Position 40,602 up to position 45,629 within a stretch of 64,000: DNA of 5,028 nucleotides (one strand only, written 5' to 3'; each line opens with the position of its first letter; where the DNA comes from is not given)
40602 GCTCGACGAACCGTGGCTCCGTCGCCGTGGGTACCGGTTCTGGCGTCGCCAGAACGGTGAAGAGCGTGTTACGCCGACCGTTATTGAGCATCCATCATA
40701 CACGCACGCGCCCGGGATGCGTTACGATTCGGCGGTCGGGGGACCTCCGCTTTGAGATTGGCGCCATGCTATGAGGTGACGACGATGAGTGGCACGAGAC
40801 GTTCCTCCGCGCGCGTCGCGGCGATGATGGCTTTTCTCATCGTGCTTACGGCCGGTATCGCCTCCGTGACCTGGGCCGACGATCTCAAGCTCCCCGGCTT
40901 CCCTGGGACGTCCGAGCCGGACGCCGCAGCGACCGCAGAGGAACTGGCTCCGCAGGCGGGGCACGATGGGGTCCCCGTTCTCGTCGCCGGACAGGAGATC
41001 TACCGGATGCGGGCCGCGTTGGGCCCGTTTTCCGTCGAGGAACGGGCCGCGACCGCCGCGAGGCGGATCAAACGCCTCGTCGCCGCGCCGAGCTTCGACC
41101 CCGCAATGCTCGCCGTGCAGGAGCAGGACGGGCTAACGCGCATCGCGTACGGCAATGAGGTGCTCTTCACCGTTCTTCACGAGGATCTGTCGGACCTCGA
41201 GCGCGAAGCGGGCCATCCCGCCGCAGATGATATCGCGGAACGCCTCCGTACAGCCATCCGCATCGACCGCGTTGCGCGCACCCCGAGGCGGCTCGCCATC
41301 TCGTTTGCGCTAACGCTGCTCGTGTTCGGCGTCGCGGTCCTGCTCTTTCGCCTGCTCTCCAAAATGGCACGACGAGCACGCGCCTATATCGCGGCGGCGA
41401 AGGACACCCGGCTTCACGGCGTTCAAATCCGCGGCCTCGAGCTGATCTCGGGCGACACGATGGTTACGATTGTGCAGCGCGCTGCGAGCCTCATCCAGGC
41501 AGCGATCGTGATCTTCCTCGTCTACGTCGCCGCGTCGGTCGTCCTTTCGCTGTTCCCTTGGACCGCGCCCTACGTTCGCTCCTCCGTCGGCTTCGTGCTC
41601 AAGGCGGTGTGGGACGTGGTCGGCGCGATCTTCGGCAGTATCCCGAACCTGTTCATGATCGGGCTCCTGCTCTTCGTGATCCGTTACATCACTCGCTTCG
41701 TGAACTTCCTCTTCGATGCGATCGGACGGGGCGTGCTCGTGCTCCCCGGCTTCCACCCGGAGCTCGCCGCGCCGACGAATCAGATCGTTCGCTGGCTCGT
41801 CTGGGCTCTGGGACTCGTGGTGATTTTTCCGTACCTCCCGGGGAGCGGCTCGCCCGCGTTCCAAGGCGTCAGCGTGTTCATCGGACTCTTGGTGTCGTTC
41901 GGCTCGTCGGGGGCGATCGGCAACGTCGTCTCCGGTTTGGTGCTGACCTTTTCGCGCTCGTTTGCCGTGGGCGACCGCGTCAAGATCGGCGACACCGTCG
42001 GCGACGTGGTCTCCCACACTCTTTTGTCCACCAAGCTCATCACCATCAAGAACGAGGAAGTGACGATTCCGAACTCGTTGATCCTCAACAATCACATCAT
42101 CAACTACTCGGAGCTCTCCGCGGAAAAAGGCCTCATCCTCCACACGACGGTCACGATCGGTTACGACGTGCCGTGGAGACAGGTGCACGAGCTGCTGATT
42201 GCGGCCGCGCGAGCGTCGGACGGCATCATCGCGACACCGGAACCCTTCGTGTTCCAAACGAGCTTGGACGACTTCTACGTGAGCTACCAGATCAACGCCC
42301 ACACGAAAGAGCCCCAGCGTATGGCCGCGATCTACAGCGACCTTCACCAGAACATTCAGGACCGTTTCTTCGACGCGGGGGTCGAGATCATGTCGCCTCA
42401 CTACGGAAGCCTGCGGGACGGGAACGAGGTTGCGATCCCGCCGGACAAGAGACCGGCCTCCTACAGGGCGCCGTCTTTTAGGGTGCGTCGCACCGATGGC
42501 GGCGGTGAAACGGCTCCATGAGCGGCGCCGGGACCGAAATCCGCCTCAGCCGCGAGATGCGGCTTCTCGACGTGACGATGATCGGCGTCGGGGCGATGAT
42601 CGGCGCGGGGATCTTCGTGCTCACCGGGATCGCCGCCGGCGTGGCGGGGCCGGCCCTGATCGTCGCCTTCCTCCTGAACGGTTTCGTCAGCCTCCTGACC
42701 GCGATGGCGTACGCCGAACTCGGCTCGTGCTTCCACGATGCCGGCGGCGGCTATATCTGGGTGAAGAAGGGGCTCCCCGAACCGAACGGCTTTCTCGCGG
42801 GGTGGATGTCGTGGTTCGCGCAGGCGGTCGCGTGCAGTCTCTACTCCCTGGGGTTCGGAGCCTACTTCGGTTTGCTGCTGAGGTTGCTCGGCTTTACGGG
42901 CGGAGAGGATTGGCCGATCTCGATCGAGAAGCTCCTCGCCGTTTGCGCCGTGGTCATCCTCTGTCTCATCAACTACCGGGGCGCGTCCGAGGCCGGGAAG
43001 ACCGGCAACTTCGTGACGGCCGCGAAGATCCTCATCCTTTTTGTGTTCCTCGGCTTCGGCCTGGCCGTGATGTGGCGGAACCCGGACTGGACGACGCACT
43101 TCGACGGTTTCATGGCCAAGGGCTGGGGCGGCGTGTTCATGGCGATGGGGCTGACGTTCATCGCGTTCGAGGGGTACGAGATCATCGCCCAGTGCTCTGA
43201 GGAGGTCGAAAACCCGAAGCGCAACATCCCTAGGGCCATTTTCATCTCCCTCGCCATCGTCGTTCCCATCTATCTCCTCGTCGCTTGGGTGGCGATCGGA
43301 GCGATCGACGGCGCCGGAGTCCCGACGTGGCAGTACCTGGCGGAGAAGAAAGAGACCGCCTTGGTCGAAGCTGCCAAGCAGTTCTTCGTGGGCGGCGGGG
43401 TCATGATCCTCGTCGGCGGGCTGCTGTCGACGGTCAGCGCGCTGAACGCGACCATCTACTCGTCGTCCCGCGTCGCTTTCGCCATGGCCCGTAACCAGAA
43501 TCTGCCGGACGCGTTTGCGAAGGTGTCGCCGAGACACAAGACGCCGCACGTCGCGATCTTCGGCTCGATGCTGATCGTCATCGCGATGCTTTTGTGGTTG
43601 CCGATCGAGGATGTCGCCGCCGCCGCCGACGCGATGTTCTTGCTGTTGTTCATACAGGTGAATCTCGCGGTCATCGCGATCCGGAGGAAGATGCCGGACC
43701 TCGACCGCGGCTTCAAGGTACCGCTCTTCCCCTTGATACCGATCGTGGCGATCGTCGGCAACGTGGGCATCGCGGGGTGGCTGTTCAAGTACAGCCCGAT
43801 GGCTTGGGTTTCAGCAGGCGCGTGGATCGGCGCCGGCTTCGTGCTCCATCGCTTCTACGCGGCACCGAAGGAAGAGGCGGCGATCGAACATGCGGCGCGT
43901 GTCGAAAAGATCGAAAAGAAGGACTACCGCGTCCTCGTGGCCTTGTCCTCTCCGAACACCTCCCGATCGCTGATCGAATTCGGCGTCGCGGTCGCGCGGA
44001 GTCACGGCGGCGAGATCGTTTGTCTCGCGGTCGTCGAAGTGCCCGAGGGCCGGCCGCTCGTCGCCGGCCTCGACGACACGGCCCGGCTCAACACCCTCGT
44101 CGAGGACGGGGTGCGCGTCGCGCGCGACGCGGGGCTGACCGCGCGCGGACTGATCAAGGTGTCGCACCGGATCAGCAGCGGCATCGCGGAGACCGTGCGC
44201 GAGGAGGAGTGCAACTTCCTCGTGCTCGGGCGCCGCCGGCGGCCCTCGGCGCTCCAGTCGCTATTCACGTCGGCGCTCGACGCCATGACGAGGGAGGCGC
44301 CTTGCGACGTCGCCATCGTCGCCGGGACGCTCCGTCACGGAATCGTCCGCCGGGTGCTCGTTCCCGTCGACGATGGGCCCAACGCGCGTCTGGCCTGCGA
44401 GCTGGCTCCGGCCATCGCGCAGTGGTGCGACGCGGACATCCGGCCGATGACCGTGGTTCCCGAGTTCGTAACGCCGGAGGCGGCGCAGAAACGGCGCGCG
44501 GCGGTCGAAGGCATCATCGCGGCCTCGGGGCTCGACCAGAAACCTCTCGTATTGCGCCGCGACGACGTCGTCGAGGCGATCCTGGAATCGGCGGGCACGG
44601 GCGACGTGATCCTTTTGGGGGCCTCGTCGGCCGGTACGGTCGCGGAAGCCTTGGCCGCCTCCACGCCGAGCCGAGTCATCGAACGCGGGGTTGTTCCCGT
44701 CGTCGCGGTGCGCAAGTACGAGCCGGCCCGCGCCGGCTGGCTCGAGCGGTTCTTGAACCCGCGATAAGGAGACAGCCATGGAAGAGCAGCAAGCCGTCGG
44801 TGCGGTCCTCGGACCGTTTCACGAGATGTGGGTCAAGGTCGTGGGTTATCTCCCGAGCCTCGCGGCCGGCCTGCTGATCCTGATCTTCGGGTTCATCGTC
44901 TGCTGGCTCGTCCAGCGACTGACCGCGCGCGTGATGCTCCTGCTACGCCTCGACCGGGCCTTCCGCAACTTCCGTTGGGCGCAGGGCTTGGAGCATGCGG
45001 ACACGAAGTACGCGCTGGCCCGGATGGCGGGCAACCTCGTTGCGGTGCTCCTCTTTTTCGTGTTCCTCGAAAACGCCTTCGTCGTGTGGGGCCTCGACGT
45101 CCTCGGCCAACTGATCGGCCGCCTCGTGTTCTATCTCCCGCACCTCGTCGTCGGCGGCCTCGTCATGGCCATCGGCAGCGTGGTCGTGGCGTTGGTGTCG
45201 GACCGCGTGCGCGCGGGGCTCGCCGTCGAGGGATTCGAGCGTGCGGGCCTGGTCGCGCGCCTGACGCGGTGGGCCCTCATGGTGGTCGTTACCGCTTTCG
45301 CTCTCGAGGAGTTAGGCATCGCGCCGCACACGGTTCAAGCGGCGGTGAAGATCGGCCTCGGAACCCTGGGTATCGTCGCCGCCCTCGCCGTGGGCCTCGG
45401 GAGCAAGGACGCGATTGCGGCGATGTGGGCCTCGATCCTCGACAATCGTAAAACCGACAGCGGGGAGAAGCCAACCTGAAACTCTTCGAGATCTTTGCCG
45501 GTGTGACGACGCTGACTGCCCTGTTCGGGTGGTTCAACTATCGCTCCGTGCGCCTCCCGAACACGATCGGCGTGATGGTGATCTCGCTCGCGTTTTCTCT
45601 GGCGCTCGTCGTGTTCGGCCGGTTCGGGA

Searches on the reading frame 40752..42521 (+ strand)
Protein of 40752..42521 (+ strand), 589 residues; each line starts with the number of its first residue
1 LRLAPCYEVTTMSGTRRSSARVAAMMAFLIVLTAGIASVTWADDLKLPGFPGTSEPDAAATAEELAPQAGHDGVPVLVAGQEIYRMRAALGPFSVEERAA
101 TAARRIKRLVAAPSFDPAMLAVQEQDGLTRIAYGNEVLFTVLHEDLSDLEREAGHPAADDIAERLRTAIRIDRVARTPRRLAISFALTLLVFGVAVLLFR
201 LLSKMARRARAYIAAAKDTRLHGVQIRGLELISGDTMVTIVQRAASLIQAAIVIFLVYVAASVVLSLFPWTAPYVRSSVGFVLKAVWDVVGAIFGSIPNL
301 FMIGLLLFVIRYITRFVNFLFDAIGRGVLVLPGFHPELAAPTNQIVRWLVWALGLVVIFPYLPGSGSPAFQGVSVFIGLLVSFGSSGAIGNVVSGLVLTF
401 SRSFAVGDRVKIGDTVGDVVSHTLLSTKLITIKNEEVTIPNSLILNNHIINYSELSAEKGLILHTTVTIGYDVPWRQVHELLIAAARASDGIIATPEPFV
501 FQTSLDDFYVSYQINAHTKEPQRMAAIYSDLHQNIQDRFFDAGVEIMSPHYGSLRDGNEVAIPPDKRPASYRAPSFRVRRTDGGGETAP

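Call 32: search_protein_families(library=pfam, proteins=[window:40752-42521:+], max_evalue=0.0001)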
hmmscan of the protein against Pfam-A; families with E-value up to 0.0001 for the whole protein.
window:40752-42521:+ (589 aa): 2 families
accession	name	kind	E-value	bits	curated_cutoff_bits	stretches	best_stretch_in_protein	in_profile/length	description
PF00924.24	MS_channel_2nd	-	2.4e-19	69.7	20.2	1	389-453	3-67/68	Mechanosensitive ion channel, beta-domain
PF21082.3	MS_channel_3rd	-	2.6e-11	44.2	21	1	465-546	3-88/88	Mechanosensitive ion channel MscS, C-terminal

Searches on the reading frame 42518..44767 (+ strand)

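Call 32: search_protein_families(library=pfam, proteins=[window:42518-44767:+], max_evalue=0.0001)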
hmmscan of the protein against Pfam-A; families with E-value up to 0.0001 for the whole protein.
window:42518-44767:+ (749 aa): 4 families
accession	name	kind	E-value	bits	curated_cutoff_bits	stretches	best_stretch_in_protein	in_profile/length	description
PF13520.12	AA_permease_2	-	1.4e-53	182.8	27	1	16-427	3-409/427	Amino acid permease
PF00324.27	AA_permease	-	1.5e-39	136.4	24.6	1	18-434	1-432/470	Amino acid permease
PF00582.32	Usp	-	8.4e-21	75.4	24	2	471-601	4-140/141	Universal stress protein family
PF13906.12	AA_permease_C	-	4.4e-05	23.9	27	1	399-448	1-47/51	C-terminus of AA_permease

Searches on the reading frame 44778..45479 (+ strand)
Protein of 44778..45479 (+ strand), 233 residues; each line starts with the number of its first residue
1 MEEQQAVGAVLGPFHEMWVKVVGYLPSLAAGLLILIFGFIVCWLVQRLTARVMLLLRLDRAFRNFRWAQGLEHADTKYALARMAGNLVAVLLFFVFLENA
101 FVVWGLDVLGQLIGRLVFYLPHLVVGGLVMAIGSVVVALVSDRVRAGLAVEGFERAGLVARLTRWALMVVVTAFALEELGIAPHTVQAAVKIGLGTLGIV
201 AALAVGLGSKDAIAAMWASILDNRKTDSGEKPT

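Call 32: search_protein_families(library=pfam, proteins=[window:44778-45479:+], max_evalue=0.0001)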
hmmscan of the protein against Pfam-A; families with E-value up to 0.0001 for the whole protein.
window:44778-45479:+ (233 aa): 1 family
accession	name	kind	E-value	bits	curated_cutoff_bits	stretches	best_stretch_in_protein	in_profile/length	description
PF05552.17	MS_channel_1st_1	-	8.2e-13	48.5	22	1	13-60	2-49/50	Mechanosensitive ion channel, conserved TM helix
